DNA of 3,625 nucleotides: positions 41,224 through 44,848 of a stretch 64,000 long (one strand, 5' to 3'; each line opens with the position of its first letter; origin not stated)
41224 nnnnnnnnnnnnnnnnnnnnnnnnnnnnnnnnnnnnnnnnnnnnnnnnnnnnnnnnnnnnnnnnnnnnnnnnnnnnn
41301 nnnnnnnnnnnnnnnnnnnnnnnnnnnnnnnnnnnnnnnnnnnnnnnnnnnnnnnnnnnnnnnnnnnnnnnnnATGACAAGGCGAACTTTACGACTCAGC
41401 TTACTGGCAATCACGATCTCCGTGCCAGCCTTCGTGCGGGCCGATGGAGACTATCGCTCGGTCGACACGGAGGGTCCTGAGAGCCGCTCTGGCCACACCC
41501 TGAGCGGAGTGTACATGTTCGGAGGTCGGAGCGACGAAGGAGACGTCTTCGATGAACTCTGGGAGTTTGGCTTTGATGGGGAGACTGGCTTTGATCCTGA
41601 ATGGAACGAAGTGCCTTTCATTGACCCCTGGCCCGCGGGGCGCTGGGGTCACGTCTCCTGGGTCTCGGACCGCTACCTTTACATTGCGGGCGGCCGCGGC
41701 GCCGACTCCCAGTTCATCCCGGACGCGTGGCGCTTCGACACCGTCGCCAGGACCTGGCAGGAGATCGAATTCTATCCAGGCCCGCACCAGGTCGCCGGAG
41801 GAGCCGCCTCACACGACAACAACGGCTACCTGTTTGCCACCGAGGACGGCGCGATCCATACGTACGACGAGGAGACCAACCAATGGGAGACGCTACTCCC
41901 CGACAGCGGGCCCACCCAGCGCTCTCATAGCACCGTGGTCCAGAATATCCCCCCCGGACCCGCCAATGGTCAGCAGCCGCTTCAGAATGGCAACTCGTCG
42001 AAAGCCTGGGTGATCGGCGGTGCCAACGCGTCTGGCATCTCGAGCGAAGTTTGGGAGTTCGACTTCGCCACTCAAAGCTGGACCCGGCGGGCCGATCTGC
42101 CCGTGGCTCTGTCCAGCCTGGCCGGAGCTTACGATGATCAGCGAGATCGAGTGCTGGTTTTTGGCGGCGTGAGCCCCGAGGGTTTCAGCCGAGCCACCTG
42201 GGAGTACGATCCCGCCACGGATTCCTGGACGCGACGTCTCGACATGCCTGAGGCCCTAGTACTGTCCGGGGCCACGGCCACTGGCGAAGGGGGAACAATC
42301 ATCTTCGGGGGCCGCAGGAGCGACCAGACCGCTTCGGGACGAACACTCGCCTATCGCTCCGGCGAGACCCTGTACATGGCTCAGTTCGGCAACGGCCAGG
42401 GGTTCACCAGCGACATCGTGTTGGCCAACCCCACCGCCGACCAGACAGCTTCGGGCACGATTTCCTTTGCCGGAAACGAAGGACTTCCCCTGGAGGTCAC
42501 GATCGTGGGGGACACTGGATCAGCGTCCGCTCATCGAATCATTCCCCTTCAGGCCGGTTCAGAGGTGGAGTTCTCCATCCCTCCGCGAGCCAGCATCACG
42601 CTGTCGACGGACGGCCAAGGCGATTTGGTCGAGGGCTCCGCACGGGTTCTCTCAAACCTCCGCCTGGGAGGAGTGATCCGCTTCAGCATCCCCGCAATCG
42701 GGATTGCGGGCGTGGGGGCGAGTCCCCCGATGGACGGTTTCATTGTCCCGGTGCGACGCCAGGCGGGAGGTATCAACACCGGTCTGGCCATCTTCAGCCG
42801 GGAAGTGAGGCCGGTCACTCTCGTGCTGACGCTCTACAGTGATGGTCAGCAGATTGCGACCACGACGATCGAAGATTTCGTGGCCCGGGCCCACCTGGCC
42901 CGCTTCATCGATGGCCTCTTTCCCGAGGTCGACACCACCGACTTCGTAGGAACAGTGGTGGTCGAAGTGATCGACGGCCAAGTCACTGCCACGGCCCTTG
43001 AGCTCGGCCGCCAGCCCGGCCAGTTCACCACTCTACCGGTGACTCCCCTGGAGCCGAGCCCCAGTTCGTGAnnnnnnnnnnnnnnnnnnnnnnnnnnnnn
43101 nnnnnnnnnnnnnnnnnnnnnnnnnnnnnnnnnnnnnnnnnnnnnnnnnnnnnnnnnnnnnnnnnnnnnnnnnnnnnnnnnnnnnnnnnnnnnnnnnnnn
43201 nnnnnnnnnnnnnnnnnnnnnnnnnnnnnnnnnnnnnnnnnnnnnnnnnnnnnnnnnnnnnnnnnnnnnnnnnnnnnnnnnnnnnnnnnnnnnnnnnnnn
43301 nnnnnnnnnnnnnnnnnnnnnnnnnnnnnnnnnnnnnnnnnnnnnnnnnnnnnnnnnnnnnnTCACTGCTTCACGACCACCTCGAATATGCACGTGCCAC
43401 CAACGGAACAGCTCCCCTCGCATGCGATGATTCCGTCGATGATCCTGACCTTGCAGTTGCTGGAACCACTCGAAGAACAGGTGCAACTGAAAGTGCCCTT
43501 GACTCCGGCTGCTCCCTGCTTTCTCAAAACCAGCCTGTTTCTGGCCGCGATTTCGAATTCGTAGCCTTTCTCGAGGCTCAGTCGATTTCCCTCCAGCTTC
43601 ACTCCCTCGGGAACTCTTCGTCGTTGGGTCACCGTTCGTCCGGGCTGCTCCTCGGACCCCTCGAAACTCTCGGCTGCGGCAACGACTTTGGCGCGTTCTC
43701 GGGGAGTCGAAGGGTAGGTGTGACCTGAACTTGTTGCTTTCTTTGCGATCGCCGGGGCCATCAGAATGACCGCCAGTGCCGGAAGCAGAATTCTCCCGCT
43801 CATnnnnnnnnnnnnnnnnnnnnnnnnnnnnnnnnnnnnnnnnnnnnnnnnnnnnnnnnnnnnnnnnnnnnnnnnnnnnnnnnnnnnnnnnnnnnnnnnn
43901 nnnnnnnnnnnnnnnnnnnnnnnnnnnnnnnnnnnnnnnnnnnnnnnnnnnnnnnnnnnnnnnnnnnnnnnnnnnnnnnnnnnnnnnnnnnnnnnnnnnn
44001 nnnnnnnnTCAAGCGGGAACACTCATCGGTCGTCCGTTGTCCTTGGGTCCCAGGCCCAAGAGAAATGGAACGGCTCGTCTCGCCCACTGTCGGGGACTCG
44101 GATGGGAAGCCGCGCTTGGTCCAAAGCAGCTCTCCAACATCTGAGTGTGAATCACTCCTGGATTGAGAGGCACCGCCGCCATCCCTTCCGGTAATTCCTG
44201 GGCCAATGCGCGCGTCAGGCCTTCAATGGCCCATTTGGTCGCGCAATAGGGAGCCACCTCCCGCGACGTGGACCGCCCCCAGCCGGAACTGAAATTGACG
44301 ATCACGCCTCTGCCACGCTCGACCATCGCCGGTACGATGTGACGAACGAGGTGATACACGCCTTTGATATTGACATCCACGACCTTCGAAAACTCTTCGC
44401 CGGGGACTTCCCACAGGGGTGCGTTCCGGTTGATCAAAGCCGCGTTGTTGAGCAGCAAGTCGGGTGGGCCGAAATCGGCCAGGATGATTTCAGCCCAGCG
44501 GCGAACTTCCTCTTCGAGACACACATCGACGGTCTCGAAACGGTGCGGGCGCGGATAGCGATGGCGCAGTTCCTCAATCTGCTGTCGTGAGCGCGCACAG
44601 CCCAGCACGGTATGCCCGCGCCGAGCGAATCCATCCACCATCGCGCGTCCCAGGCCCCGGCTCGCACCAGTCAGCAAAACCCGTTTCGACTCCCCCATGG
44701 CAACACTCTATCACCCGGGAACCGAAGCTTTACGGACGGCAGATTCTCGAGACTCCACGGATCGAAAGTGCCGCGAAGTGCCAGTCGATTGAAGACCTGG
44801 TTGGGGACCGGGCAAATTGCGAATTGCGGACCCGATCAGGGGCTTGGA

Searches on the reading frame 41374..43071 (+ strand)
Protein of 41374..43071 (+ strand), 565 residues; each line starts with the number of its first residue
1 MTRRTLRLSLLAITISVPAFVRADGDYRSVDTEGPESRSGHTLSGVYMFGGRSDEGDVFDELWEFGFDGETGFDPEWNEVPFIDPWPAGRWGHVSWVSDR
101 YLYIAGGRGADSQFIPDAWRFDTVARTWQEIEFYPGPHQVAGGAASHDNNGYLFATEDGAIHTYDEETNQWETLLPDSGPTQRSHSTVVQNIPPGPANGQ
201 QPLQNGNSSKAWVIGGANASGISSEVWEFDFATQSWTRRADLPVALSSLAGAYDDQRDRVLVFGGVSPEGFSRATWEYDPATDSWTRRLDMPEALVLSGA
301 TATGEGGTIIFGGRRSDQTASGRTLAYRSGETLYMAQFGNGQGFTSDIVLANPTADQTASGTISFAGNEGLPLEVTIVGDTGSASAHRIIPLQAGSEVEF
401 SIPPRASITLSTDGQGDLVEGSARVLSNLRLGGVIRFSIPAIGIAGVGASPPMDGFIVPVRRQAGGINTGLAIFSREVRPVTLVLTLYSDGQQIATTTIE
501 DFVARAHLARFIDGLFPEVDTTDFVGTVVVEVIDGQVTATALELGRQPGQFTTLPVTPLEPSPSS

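Call 13: search_protein_families(library=pfam, proteins=[window:41374-43071:+])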
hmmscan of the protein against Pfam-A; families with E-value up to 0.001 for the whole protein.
window:41374-43071:+ (565 aa): 9 families
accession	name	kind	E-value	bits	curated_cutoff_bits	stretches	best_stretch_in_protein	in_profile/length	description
PF24681.1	Kelch_KLHDC2_KLHL20_DRC7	-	6.5e-30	104.5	50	2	30-189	43-211/221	KLHDC2/KLHL20/DRC7 Kelch-repeats domain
PF13418.12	Kelch_4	-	1.9e-26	92.2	21.6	2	89-131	1-44/49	Galactose oxidase, central domain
PF24981.1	Beta-prop_ATRN-LZTR1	-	1.2e-25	90.9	50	2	161-327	69-233/289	Attractin/LZTR1 beta-propeller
PF13415.12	Kelch_3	-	1e-22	80.2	22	2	210-254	3-48/48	Galactose oxidase, central domain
PF01344.31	Kelch_1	-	4.2e-16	58.6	20.1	1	97-131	9-42/46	Kelch motif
PF07646.21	Kelch_2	-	2.7e-15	55.9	21.3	1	255-288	9-44/48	Kelch motif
PF13964.12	Kelch_6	-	4.1e-15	55.6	25.3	1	98-132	10-44/50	Kelch motif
PF25210.1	Kelch_FKB95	-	3.7e-07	30.5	70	0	208-288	42-123/268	FKB95, Kelch-repeats domain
PF24996.1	NANM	-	0.00018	20.9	45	0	90-148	54-115/350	N-acetylneuraminate epimerase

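Call 14: find_encoding_contigs(protein=window:41374-43071:+, flank=10000, max_places=10)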
Protein window:41374-43071:+ (565 aa): no gene with exactly this product is on record in the collection.

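Call 15: find_homologous_proteins(query=window:41374-43071:+)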
Query window:41374-43071:+ (565 aa): 224 proteins with E <= 0.001 among 8000 candidates; the best 120 are listed.
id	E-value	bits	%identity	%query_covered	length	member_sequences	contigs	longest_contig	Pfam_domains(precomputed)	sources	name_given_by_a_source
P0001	0.0e+0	1273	100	100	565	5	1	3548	PF07646.22,PF13418.13,PF13964.13,PF24681.2,PF13415.13,PF24981.2,PF01344.32,PF25210.2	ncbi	-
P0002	3.2e-127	444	54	41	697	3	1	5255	-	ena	-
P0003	8.7e-119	416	57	40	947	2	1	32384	-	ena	-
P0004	3.6e-112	394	54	40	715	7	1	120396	PF14870.13,PF02012.27,PF15902.13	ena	-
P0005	4.7e-112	394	54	40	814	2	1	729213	PF25852.1,PF14870.13,PF15902.13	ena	-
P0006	1.1e-103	366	49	40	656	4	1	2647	PF25852.1,PF15902.13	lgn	-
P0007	7.4e-88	314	40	91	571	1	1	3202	PF24996.1,PF07646.22,PF13418.13,PF13964.13,PF24681.2,PF13854.13,PF13415.13,PF25852.1,PF24981.2,PF01344.32,PF25210.2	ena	-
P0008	3.2e-81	292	40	91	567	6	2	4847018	PF24996.1,PF07646.22,PF13418.13,PF13964.13,PF24681.2,PF13854.13,PF13415.13,PF25852.1,PF24981.2,PF01344.32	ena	-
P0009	6.2e-80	288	37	91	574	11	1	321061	PF24996.1,PF07646.22,PF13418.13,PF13964.13,PF24681.2,PF13854.13,PF13415.13,PF25852.1,PF24981.2,PF01344.32,PF25210.2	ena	-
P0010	2.5e-79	286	46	61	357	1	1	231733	PF07646.22,PF13418.13,PF24681.2,PF13415.13,PF24981.2,PF01344.32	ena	-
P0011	1.8e-77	279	42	71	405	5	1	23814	PF07646.22,PF13418.13,PF13964.13,PF24681.2,PF13854.13,PF13415.13,PF24981.2,PF01344.32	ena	-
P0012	2.3e-75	272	46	62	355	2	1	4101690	PF07646.22,PF13418.13,PF24681.2,PF13854.13,PF13415.13,PF24981.2,PF01344.32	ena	-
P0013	3.3e-71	259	39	40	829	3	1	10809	PF13365.13,PF00089.33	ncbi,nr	ncbi:MAG: trypsin-like serine protease [Candidatus Aminicenantes bacterium]|nr:trypsin-like serine p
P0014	3.0e-69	252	59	40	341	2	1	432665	-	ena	-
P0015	2.4e-67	246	56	41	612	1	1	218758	PF25778.2,PF06739.18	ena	-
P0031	3.3e-63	232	58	42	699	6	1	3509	PF14224.12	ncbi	-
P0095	3.0e-54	203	47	49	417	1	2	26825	-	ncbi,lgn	-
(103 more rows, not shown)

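Call 18: find_encoding_contigs(protein=P0122, flank=10000, max_places=10)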
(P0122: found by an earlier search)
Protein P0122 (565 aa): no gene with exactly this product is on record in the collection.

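Call 19: find_encoding_contigs(protein=P0121, flank=10000, max_places=10)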
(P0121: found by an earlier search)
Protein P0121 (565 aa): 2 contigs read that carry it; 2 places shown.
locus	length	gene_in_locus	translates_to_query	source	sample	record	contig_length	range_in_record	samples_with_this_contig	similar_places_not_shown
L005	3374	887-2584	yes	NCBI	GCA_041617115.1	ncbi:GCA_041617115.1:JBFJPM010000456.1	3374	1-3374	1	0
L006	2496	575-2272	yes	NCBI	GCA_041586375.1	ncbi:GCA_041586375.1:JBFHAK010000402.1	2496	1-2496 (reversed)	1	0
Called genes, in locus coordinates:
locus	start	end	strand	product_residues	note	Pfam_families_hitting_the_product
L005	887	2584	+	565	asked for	PF13415:Beta-prop_FBX42, PF13418:Beta-prop_TYW4 (faint), PF24681:Kelch_KLHDC2_KLHL20_DRC7, PF07646:Kelch_2 (faint), PF13964:Beta-prop_Calicin (faint), PF24981:Beta-prop_ATRN-LZTR1, PF13415:Beta-prop_FBX42 (weak), PF24681:Kelch_KLHDC2_KLHL20_DRC7, +2 more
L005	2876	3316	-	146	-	-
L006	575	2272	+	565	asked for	PF13415:Beta-prop_FBX42, PF13418:Beta-prop_TYW4 (faint), PF24681:Kelch_KLHDC2_KLHL20_DRC7, PF07646:Kelch_2 (faint), PF13964:Beta-prop_Calicin (faint), PF24981:Beta-prop_ATRN-LZTR1, PF13415:Beta-prop_FBX42 (weak), PF24681:Kelch_KLHDC2_KLHL20_DRC7, +2 more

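Call 55: find_encoding_contigs(protein=P0031, flank=10000, max_places=10)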
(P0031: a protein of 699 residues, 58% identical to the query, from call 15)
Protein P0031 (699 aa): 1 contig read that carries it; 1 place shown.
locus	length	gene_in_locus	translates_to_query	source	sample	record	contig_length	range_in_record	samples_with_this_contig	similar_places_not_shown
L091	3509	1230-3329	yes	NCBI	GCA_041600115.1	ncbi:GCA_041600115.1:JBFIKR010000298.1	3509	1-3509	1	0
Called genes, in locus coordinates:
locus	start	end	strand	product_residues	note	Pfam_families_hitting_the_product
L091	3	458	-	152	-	?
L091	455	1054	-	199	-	PF04542:Sigma70_r2, PF08281:Sigma70_r4_2, PF04545:Sigma70_r4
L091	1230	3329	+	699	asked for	PF14224:DUF4331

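Call 56: find_encoding_contigs(protein=P0095, flank=10000, max_places=10)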
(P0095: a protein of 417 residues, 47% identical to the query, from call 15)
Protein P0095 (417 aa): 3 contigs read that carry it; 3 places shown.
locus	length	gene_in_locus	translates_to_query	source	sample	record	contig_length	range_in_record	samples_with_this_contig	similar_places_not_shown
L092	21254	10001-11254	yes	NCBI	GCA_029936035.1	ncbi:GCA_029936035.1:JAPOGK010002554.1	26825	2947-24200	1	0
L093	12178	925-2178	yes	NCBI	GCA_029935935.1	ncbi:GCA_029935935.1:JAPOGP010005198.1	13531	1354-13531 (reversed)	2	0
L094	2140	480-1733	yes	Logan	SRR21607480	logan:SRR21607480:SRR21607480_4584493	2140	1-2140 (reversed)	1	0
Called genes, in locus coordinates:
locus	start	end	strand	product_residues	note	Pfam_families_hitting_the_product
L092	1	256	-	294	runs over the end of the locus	PF01012:ETF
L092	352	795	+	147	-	-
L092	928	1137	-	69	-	PF00578:AhpC-TSA, PF08534:Redoxin (weak)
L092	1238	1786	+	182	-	PF01923:Cob_adeno_trans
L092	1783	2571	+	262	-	PF01695:IstB_IS21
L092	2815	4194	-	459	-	PF11700:ATG22, PF07690:MFS_1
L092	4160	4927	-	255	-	PF00106:adh_short, PF08659:KR, PF13561:adh_short_C2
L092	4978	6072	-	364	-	PF01916:DS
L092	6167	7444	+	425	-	PF06245:DUF1015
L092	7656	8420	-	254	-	PF00588:SpoU_methylase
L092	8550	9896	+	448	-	PF19089:DUF5777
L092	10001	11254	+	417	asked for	-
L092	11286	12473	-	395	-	PF00155:Aminotran_1_2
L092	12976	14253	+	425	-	-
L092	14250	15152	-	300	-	PF01557:FAA_hydrolase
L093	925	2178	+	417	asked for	-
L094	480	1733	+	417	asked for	-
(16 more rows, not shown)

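Call 78: find_encoding_contigs(protein=P0008, flank=6000, max_places=3)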
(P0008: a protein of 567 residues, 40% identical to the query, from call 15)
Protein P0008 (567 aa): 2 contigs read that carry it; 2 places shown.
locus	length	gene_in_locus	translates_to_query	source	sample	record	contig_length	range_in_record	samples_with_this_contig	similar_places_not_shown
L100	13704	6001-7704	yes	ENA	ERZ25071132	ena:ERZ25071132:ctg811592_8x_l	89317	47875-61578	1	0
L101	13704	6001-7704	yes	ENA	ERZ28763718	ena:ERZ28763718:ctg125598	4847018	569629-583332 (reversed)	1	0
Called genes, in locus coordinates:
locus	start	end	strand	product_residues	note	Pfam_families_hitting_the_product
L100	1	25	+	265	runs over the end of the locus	PF00106:adh_short, PF08659:KR, PF13561:adh_short_C2, PF23441:SDR (weak)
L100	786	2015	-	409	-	PF00364:Biotin_lipoyl, PF25997:BSH_YhbJ (faint), PF02817:E3_binding, PF00198:2-oxoacid_dh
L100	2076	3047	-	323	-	PF02779:Transket_pyr, PF02780:Transketolase_C, PF17147:PFOR_II (weak), PF22613:Transketolase_C_1 (faint)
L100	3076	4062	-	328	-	PF00676:E1_dh, PF02775:TPP_enzyme_C (weak)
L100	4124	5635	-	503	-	PF03976:PPK2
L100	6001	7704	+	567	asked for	PF13854:Kelch_HCF, PF24681:Kelch_KLHDC2_KLHL20_DRC7, PF24981:Beta-prop_ATRN-LZTR1, PF13415:Beta-prop_FBX42, PF01344:Kelch_1 (weak), PF24681:Kelch_KLHDC2_KLHL20_DRC7, PF13415:Beta-prop_FBX42, PF24981:Beta-prop_ATRN-LZTR1, +5 more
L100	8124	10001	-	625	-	PF26099:DUF8034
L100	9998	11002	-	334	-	PF13641:Glyco_tranf_2_3, PF00535:Glycos_transf_2, PF10111:Glyco_tranf_2_2, PF13632:Glyco_trans_2_3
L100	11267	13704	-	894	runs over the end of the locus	PF07517:SecA_DEAD, PF01043:SecA_PP_bind, PF21090:P-loop_SecA, PF07516:SecA_SW, PF02810:SEC-C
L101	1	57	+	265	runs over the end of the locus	PF23441:SDR (weak), PF00106:adh_short, PF01370:Epimerase (faint), PF08659:KR, PF13561:adh_short_C2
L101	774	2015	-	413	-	PF00364:Biotin_lipoyl, PF25997:BSH_YhbJ (faint), PF02817:E3_binding, PF00198:2-oxoacid_dh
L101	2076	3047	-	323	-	PF02779:Transket_pyr, PF02780:Transketolase_C, PF17147:PFOR_II (weak), PF22613:Transketolase_C_1 (faint)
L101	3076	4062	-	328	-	PF00676:E1_dh, PF02775:TPP_enzyme_C (weak)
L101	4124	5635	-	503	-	PF03976:PPK2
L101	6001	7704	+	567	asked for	PF13854:Kelch_HCF, PF24681:Kelch_KLHDC2_KLHL20_DRC7, PF24981:Beta-prop_ATRN-LZTR1, PF13415:Beta-prop_FBX42, PF01344:Kelch_1 (weak), PF24681:Kelch_KLHDC2_KLHL20_DRC7, PF13415:Beta-prop_FBX42, PF24981:Beta-prop_ATRN-LZTR1, +5 more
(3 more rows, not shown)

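Call 79: find_encoding_contigs(protein=P0009, flank=6000, max_places=3)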
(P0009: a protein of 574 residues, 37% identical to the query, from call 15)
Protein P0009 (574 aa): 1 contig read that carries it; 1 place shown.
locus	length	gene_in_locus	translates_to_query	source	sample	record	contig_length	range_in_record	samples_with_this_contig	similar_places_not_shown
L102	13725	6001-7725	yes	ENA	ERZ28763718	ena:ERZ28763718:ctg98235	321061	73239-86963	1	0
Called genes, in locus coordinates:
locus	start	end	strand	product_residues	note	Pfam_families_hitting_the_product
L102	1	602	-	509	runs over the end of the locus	PF03976:PPK2, PF02223:Thymidylate_kin (faint), PF03976:PPK2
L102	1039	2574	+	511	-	PF01564:Spermine_synth (weak)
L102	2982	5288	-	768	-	PF25778:DUF7948, PF06739:SBBP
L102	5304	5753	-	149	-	PF25778:DUF7948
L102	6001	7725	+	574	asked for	PF13854:Kelch_HCF, PF24681:Kelch_KLHDC2_KLHL20_DRC7, PF24981:Beta-prop_ATRN-LZTR1, PF13415:Beta-prop_FBX42, PF13415:Beta-prop_FBX42, PF24681:Kelch_KLHDC2_KLHL20_DRC7, PF25210:Kelch_FKB95, PF13964:Beta-prop_Calicin, +8 more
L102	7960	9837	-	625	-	PF26099:DUF8034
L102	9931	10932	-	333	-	PF13641:Glyco_tranf_2_3, PF00535:Glycos_transf_2, PF10111:Glyco_tranf_2_2, PF13632:Glyco_trans_2_3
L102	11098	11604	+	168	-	PF02357:NusG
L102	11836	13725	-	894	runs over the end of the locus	PF07517:SecA_DEAD, PF01043:SecA_PP_bind, PF21090:P-loop_SecA, PF07516:SecA_SW, PF02810:SEC-C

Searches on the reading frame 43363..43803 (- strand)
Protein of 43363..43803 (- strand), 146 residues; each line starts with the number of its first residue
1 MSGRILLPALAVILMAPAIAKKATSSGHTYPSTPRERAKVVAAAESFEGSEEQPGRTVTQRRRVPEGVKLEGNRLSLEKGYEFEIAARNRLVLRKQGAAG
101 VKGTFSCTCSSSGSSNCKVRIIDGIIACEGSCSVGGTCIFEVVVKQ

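Call 13: search_protein_families(library=pfam, proteins=[window:43363-43803:-])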
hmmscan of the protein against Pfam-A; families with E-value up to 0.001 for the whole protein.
window:43363-43803:- (146 aa): 0 families

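Call 30: list_cluster_members(proteins=[P0126, window:43363-43803:-])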
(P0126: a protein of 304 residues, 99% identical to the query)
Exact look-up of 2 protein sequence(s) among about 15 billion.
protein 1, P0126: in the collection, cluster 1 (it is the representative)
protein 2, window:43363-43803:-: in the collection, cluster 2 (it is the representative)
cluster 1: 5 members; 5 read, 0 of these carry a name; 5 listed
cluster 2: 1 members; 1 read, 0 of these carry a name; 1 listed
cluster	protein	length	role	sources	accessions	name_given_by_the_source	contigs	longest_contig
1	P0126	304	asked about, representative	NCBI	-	-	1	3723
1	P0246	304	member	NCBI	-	-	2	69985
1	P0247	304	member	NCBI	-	-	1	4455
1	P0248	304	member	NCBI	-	-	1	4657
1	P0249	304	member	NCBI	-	-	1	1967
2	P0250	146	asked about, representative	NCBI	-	-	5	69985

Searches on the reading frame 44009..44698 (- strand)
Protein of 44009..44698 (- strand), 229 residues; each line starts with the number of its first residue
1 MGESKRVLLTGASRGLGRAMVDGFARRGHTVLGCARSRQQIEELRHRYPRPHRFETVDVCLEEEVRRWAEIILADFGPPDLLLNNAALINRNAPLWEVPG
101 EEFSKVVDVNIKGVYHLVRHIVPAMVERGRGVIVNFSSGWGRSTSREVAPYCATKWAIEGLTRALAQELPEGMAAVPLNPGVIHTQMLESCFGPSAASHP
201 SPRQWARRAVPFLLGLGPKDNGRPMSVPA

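Call 13: search_protein_families(library=pfam, proteins=[window:44009-44698:-])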
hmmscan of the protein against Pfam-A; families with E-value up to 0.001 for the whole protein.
window:44009-44698:- (229 aa): 4 families
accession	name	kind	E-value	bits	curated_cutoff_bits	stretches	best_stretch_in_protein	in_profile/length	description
PF00106.31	adh_short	-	4.4e-41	140.9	26.6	1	5-190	1-189/195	short chain dehydrogenase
PF13561.12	adh_short_C2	-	1.5e-30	107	27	1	11-192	1-185/236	Enoyl-(Acyl carrier protein) reductase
PF08659.16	KR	-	1.6e-06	28.6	22.6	1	7-168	3-166/180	KR domain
PF01370.27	Epimerase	-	1.9e-06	27.9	20.9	1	7-177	1-166/240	NAD dependent epimerase/dehydratase family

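Call 17: find_encoding_contigs(protein=window:44009-44698:-, flank=10000, max_places=10)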
Protein window:44009-44698:- (229 aa): 4 contigs read that carry it; 4 places shown.
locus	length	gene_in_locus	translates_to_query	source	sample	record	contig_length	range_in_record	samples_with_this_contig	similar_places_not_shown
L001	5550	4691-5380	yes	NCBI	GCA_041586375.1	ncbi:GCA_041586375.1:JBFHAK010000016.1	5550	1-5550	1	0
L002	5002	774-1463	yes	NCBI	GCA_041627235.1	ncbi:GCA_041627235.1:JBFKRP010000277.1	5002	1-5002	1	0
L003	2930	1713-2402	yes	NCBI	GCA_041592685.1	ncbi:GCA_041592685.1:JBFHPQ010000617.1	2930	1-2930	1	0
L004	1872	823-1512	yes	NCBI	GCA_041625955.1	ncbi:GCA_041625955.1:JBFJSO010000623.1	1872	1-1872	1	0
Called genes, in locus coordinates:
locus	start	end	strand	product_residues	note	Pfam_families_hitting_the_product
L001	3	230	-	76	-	?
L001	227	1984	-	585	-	PF00664:ABC_membrane, PF00005:ABC_tran, PF02463:SMC_N (faint)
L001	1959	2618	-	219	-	-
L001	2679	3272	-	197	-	-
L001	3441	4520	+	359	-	PF04055:Radical_SAM, PF19288:CofH_C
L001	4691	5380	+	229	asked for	PF00106:adh_short, PF01370:Epimerase (weak), PF08659:KR (weak), PF13561:adh_short_C2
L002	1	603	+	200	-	?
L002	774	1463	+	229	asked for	PF00106:adh_short, PF01370:Epimerase (weak), PF08659:KR (weak), PF13561:adh_short_C2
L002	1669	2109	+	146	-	-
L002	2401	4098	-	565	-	PF13415:Beta-prop_FBX42, PF13418:Beta-prop_TYW4 (faint), PF24681:Kelch_KLHDC2_KLHL20_DRC7, PF07646:Kelch_2 (faint), PF24981:Beta-prop_ATRN-LZTR1, PF24681:Kelch_KLHDC2_KLHL20_DRC7, PF13415:Beta-prop_FBX42 (weak), PF13964:Beta-prop_Calicin (weak), +2 more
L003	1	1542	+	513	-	?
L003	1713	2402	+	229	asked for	PF00106:adh_short, PF01370:Epimerase (weak), PF08659:KR (weak), PF13561:adh_short_C2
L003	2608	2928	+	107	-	?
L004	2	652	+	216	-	?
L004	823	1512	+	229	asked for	PF00106:adh_short, PF01370:Epimerase (weak), PF08659:KR (weak), PF13561:adh_short_C2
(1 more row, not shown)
